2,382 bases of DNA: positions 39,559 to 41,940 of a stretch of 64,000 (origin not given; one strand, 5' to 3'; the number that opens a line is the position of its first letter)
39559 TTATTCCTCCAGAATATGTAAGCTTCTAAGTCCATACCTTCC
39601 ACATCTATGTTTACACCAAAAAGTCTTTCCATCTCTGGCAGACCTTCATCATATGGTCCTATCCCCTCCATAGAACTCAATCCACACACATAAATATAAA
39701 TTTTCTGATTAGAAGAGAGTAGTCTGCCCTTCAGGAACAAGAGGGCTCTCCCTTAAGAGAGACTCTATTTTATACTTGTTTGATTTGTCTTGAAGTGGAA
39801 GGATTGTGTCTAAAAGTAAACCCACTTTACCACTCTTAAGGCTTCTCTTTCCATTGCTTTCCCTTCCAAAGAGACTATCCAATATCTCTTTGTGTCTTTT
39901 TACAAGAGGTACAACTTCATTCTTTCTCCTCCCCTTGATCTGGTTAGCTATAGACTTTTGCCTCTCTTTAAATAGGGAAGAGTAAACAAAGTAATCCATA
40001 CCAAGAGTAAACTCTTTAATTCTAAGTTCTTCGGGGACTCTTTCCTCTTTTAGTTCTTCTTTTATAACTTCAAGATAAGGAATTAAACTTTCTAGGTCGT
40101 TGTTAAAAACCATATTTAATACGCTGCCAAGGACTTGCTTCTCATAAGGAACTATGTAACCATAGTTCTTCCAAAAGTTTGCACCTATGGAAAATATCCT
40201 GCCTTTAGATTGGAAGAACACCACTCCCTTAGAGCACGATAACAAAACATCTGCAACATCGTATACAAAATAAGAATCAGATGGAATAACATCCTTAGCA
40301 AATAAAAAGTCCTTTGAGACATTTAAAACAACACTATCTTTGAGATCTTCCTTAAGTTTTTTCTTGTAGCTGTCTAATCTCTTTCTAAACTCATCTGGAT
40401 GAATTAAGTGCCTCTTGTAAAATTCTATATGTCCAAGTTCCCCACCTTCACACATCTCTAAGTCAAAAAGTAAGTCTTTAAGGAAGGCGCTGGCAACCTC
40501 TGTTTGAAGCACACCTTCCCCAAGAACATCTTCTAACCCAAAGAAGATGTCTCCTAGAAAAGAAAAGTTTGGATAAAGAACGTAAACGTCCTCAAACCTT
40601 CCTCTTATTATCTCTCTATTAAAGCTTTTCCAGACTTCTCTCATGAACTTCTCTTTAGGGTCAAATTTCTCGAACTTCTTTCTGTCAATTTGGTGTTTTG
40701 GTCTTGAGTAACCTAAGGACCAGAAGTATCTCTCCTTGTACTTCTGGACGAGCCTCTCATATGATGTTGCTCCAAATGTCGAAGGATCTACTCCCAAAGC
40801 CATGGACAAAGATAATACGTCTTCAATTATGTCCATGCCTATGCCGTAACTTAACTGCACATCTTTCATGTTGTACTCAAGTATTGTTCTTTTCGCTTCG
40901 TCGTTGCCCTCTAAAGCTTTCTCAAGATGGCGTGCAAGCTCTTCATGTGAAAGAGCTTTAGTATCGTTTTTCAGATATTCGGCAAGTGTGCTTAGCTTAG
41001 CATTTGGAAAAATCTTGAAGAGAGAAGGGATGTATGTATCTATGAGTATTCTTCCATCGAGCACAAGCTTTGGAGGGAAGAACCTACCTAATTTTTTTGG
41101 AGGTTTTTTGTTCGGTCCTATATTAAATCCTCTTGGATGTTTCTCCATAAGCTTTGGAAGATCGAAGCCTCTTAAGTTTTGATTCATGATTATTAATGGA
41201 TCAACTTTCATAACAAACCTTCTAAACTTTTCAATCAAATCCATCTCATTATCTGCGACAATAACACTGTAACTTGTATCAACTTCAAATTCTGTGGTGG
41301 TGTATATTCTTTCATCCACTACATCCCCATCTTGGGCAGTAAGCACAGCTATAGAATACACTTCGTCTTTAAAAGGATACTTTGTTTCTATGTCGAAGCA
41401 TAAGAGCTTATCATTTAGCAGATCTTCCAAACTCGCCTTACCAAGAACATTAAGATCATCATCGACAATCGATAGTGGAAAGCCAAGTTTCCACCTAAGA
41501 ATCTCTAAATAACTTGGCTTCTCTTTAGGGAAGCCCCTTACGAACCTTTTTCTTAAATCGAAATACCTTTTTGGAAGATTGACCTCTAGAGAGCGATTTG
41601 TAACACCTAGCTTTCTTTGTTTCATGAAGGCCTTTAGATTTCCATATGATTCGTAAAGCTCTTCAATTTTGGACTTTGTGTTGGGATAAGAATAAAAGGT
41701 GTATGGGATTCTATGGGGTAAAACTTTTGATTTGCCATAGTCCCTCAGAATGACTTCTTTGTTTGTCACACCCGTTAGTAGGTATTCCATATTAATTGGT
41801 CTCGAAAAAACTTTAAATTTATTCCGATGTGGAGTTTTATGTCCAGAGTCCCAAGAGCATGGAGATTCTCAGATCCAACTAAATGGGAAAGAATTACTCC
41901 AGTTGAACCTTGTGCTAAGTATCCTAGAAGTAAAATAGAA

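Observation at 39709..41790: Compact PolB-family gene with intact 3'-5' exonuclease motifs but no recognisable motif C.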

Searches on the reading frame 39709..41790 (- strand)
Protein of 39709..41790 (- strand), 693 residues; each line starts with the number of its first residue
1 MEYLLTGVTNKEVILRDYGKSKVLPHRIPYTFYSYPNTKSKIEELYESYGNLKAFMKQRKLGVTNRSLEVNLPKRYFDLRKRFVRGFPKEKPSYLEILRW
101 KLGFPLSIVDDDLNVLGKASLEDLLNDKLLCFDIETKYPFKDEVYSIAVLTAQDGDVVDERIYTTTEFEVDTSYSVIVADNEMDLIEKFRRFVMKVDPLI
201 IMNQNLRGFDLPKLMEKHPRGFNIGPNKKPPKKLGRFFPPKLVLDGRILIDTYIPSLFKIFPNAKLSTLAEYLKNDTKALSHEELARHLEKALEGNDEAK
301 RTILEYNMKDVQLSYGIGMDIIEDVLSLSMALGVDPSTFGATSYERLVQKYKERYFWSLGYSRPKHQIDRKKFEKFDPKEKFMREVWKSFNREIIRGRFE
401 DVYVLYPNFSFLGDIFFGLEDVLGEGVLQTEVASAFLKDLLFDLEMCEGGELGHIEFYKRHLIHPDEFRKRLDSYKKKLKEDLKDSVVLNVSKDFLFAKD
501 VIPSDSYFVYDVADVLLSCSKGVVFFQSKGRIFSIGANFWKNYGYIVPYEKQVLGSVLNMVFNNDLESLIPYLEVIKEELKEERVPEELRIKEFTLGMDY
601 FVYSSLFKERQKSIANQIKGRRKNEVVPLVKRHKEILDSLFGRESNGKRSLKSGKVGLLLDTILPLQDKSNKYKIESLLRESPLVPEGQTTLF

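Call 4: search_protein_families(library=pfam, proteins=[window:39709-41790:-], max_evalue=1)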
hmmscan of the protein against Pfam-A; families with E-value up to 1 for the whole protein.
window:39709-41790:- (693 aa): 3 families
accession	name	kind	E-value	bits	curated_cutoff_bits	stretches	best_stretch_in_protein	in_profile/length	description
PF03104.25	DNA_pol_B_exo1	-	1.7e-07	31.3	23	1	128-217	65-178/242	DNA polymerase family B, exonuclease domain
PF13482.12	RNase_H_2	-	0.0017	18.8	22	1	130-312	1-155/165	RNase_H superfamily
PF03474.20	DMA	-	0.28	11.2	23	0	257-274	7-24/37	DMRTA motif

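Call 5: search_protein_families(library=ncbifam, proteins=[window:39709-41790:-], max_evalue=1)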
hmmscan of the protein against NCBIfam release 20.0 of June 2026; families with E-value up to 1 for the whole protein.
window:39709-41790:- (693 aa): 2 families
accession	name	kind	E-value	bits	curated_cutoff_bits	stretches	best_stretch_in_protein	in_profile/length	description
NF004421.0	PRK05762.1-2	equivalog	7.1e-11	41.1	570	1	128-316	160-353/795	DNA polymerase II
NF004422.0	PRK05762.1-4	equivalog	0.00012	20.6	1103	1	128-316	154-345/789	DNA polymerase II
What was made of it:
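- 40711..41415 (-): 3'-5' exonuclease domain (about residues 126-360), DEDDy type. Pfam PF03104 (call 4); NCBIfam Pol II residues 128-316 (call 5)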

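Call 6: search_solved_structures(query=window:39709-41790:-, max_evalue=10, show_alignments=3)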
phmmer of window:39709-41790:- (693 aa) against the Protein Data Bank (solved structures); distinct sequences matched with E-value up to 10: 21.
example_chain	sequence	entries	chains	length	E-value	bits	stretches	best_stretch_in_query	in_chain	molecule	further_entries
3a2f_A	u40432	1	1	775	2.7e-10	42.4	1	33-362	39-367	DNA polymerase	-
5h12_A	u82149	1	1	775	1.1e-09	40.4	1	90-375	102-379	Deep Vent DNA Polymerase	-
4ahc_A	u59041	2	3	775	1.1e-08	37.1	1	18-402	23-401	DNA POLYMERASE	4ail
8s84_A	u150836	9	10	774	7.9e-08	34.3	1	32-487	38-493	DNA polymerase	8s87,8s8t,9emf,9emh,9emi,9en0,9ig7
7rsu_A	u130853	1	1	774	9e-08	34.1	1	32-359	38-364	DNA polymerase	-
5vu5_A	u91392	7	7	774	9e-08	34.1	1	32-359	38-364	DNA polymerase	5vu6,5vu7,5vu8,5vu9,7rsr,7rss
4k8z_A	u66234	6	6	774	9.5e-08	34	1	32-359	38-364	DNA polymerase | DNA polymerase,DNA polymerase,DNA polymerase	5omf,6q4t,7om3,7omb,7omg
9oax_A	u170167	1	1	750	4.6e-07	31.7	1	84-375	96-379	5-270, TNA polymerase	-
9oay_A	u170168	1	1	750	4.7e-07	31.7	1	84-375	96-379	8-64, TNA polymerase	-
9oat_A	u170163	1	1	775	4.9e-07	31.6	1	84-375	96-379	5-270, TNA polymerase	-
9oau_A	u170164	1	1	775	5e-07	31.6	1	84-375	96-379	7-47, TNA polymerase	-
9oav_A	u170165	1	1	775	5e-07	31.6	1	84-375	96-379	8-64, TNA polymerase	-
8t3x_A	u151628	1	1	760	5.9e-07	31.4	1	84-375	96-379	10-92, TNA polymerase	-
9oaw_A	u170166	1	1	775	6.1e-07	31.3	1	84-375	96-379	10-92, TNA polymerase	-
1qht_A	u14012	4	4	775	2e-06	29.6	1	89-351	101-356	PROTEIN (DNA POLYMERASE) | DNA polymerase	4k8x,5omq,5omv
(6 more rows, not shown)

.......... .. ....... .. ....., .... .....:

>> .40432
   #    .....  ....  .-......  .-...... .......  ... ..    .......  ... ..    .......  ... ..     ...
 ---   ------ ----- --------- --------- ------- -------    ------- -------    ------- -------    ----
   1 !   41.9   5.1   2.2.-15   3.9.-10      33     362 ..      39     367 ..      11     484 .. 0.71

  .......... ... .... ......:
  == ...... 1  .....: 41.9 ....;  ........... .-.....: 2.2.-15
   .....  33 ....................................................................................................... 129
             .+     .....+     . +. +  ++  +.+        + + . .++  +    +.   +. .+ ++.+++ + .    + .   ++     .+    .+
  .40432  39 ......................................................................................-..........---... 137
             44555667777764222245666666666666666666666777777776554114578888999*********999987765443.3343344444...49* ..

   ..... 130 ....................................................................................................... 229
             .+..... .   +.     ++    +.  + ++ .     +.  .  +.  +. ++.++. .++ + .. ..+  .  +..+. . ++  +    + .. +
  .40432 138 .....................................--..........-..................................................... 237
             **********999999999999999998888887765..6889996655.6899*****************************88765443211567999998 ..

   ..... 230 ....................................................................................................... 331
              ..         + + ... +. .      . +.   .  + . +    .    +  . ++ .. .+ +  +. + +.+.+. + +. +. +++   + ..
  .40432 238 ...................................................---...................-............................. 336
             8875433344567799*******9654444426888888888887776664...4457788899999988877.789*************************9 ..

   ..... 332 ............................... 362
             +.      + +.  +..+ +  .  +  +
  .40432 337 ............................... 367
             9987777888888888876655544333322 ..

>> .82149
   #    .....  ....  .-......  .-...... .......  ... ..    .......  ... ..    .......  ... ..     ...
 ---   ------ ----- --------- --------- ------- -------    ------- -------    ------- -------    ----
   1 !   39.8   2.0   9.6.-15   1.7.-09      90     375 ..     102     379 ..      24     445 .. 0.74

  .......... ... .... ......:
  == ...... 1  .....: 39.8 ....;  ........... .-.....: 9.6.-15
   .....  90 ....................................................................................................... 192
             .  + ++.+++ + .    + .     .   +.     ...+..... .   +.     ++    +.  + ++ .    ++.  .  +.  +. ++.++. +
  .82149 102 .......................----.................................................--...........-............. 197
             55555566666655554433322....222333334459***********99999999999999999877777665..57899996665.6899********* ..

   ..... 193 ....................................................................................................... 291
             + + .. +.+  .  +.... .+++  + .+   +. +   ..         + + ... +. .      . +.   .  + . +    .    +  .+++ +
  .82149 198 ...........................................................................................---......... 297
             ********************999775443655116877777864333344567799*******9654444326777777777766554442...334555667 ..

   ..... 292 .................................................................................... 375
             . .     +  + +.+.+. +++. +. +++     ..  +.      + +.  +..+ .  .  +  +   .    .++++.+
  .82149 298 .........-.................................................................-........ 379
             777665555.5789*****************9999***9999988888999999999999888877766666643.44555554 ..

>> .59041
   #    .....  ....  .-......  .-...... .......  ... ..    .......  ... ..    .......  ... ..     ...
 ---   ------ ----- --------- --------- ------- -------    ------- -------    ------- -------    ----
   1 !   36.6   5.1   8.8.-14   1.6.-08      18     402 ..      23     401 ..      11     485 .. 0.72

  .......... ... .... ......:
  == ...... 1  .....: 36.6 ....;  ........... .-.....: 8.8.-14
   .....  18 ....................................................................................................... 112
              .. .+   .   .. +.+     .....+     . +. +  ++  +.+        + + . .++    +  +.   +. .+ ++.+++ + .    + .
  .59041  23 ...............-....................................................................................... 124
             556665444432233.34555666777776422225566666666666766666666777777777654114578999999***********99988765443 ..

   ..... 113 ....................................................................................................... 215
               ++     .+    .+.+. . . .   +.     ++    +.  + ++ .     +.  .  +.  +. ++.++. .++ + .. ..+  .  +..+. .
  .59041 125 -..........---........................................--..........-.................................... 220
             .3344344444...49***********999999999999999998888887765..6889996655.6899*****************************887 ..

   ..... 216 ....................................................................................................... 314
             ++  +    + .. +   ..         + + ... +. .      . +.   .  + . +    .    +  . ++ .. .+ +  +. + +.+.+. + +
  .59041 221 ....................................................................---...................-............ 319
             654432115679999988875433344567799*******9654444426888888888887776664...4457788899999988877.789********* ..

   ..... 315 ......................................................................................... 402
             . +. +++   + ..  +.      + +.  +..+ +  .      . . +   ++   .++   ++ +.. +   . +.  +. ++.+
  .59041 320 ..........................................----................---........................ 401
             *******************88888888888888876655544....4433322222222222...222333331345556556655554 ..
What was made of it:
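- Checked: The protein is about 80 aa shorter than the 774-775-aa Thermococcales PolBs (call 6).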

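Call 7: find_homologous_proteins(query=window:39709-41790:-, max_evalue=0.001)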
Query window:39709-41790:- (693 aa): 2 proteins with E <= 0.001 among 8000 candidates.
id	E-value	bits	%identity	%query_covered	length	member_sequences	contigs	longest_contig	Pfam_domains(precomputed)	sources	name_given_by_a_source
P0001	0.0e+0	1505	97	100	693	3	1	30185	PF03104.26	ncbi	-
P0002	6.9e-172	591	43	100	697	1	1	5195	PF13482.13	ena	-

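Call 12: find_encoding_contigs(protein=P0002, flank=10000)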
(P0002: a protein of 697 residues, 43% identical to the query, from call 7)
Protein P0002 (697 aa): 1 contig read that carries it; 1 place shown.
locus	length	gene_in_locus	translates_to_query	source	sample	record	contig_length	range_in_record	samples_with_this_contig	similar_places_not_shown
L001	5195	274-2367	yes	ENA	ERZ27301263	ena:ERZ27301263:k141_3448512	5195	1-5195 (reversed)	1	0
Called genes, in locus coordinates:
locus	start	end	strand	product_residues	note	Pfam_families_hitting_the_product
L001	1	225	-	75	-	?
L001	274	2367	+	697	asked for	PF13482:RNase_H_2 (faint)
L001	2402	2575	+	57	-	-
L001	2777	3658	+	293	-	PF00892:EamA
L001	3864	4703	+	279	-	-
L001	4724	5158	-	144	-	-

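Call 13: find_encoding_contigs(protein=P0001, flank=10000)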
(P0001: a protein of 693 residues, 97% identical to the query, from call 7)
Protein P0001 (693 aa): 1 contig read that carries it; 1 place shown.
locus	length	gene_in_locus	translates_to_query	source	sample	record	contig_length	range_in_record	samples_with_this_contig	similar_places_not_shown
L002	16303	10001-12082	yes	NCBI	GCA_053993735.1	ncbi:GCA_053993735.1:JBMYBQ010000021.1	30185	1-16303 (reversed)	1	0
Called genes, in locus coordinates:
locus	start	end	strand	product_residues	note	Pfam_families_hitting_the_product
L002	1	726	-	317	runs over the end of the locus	-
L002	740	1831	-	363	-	-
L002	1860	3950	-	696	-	-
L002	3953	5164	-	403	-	-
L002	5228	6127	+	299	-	PF02355:SecD_SecF_C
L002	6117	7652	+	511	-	PF00873:ACR_tran (weak), PF02355:SecD_SecF_C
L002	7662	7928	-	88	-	-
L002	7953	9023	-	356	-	-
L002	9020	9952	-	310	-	-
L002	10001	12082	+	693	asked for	PF03104:DNA_pol_B_exo1 (weak)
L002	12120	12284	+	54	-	-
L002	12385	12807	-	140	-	-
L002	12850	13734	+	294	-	PF02744:GalP_UDP_tr_C, PF11969:DcpS_C, PF01230:HIT (weak)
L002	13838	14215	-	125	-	-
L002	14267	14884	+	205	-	PF00702:Hydrolase, PF12710:HAD, PF13419:HAD_2, PF13242:Hydrolase_like (weak)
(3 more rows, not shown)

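Call 17: search_protein_representatives(alignment_id=A1)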
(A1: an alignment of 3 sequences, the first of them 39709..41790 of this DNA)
Query: 3 sequences, 693 profile positions. Proteins with E-value up to 0.001 (for the whole library): 203; up to 1e-10: 55; up to 1e-30: 4. The best 150 are listed.
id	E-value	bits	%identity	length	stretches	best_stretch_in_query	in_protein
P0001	0.0e+00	1423.5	-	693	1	1-693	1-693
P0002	0.0e+00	1275.3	-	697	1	1-693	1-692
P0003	1.1e-33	132.9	-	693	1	108-625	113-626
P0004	4.4e-31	124.3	-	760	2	10-380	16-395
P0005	4.1e-30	121.1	-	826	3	171-392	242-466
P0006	1.1e-28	116.4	-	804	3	11-432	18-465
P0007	1.8e-27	112.4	-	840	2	214-630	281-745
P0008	4.6e-26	107.7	-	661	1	94-480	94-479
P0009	6.8e-24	100.6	-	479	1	49-409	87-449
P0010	9.2e-23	96.8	-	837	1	116-501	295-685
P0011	1.8e-22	95.8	-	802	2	169-596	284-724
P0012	1.7e-21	92.6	-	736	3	96-409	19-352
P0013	3.0e-21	91.8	-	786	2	197-608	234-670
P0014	1.4e-19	86.3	-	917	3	112-409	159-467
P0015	2.1e-19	85.7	-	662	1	153-627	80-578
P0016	5.4e-19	84.4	-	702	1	13-615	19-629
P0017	2.4e-18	82.2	-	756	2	172-594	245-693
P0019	5.5e-18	81.0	-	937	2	223-539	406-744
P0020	6.9e-18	80.7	-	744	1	95-628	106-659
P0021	1.0e-17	80.2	-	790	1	95-554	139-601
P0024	3.0e-16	75.3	-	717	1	20-644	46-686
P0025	8.1e-16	73.9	-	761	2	271-671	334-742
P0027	1.1e-15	73.5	-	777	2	96-423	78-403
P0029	1.3e-15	73.2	-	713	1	87-526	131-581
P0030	2.0e-15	72.6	-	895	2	152-644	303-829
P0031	3.2e-15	71.9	-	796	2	145-645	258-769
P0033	9.7e-15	70.3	-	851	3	180-356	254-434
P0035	2.1e-14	69.2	-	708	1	170-486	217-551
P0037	1.4e-13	66.5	-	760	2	176-637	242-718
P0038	1.5e-13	66.4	-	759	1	13-575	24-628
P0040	9.9e-13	63.7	-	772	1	70-357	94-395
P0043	1.6e-12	63.0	-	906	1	119-317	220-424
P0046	3.0e-12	62.1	-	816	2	179-614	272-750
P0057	3.9e-10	55.1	-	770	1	92-593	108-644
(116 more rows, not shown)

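Call 19: predict_structure(alignment_id=A1)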
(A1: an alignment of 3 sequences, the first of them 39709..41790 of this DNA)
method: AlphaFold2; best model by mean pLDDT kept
length: 693 residues; sequences in the alignment: 3
mean_pLDDT: 35.5   pTM: 0.29
mean pLDDT of the five models: 35.5, 35.4, 33.8, 33.6, 30.5
residues with pLDDT >= 90: 0; 70-90: 30; 50-70: 84; < 50: 579
segments of 3 or more residues with pLDDT < 50: 1-439, 478-546, 594-625, 665-693
pLDDT, mean of each block of 10 residues (from residue 1): 33 37 32 23 30 27 21 25 25 30 23 23 27 21 20 20 20 22 31 25 23 28 23 23 25 29 28 31 39 40 40 35 36 30 32 35 31 36 35 26 28 35 30 42 54 66 63 50 30 25 23 30 35 30 44 58 62 73 71 41 26 43 50 71 60 59 45 47 30 22
secondary structure, 60 per line:
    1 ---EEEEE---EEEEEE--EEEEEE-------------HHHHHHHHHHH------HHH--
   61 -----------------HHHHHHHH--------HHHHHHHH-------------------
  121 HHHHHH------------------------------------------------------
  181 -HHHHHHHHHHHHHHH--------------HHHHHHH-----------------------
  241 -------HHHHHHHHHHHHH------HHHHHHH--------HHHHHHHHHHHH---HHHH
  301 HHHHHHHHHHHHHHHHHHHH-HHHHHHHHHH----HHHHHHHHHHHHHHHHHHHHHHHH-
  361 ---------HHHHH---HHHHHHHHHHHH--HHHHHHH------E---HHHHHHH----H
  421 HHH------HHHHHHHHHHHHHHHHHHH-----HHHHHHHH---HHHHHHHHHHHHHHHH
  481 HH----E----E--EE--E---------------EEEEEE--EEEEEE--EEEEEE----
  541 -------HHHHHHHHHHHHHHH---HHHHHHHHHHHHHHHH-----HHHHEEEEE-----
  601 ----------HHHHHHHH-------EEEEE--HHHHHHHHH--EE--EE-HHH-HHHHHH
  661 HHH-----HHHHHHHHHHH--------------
elements in order (helices of 4 or more, strands of 3 or more residues): E4-8 E12-17 E20-25 H39-49 H78-85 H94-101 H121-126 H182-196 H211-217 H248-260 H267-273 H282-293 H297-320 H322-331 H336-359 H370-374 H378-389 H392-398 H409-415 H420-423 H430-448 H454-461 H465-482 E515-520 E523-528 E531-536 H548-562 H566-581 H587-590 E591-595 H611-618 E626-630 H633-641 H655-663 H669-679
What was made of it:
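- Tried and rejected: AF2 on the 3-sequence alignment was unusable (pLDDT 35, call 19).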

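Call 27: find_homologous_proteins(query=A2, max_evalue=1e-10)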
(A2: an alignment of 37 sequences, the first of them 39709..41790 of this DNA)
Query A2 (37 sequences) (693 aa, profile of the alignment): 3 proteins with E <= 1e-10 among 8000 candidates.
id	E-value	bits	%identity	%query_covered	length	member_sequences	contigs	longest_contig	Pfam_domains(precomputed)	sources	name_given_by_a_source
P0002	1.0e-172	594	43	100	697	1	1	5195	PF13482.13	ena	-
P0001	6.9e-147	509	97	100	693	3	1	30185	PF03104.26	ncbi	-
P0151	4.3e-13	67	40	6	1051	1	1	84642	PF14260.12,PF00136.27,PF03104.26,PF24055.3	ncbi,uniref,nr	ncbi:DNA polymerase [Necator americanus]|uniref:DNA polymerase n=1 Tax=Necator americanus TaxID=5103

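Call 30: find_related_loci(query=A1, collection=genome_contigs, flank=10000)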
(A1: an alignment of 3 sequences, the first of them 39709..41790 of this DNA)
Query A1 (693 aa) in genome_contigs; peptide patterns used: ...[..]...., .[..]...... (x = any residue, [..] = any of these).
69 stretches matched a pattern, but none encodes a relative of the query by tblastn (E <= 1e-3).

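Call 31: list_cluster_members(proteins=[P0001, P0003, P0004, P0006, P0007, P0008, P0010, P0012, P0013, P0016])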
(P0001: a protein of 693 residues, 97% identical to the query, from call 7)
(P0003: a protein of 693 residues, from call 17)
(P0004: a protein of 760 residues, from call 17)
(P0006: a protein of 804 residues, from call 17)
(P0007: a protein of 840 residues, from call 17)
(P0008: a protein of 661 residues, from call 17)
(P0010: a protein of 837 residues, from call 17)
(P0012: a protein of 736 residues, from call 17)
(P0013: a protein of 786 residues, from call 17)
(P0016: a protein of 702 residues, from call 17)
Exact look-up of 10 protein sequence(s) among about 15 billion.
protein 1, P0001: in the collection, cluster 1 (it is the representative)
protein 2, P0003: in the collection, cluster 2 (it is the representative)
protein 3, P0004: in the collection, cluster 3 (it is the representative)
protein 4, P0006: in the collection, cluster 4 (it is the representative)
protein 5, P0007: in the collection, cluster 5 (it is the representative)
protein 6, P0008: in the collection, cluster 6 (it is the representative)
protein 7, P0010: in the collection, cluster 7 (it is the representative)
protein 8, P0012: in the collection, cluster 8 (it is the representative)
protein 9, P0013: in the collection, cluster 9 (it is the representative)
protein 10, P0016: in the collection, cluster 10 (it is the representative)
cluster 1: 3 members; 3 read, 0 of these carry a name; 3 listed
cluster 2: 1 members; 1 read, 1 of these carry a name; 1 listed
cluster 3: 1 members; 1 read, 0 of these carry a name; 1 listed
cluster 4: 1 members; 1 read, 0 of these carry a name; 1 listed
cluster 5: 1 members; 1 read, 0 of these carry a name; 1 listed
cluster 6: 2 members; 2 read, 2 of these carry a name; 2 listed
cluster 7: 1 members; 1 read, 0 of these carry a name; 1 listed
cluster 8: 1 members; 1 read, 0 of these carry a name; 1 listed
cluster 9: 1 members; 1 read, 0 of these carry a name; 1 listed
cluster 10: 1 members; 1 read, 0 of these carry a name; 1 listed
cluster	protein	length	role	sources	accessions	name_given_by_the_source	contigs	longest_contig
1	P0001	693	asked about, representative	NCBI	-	-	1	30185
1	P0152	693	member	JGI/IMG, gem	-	-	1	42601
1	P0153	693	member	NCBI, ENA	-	-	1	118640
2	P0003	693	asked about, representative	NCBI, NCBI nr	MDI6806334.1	MAG: 3'-5' exonuclease [Candidatus Aenigmarchaeota archaeon] | 3'-5' exonuclease [Candidatus Aenigmarchaeota archaeon]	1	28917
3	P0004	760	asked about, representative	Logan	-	-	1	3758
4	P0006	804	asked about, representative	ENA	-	-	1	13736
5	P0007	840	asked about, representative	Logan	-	-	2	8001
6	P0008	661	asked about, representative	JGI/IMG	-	hypothetical protein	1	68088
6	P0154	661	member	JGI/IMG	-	hypothetical protein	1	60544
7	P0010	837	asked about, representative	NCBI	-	-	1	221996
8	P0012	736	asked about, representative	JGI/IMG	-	-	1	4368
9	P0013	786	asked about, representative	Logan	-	-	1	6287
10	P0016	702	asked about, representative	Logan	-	-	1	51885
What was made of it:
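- NCBI's own name for P0003 is '3'-5' exonuclease': call 31.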
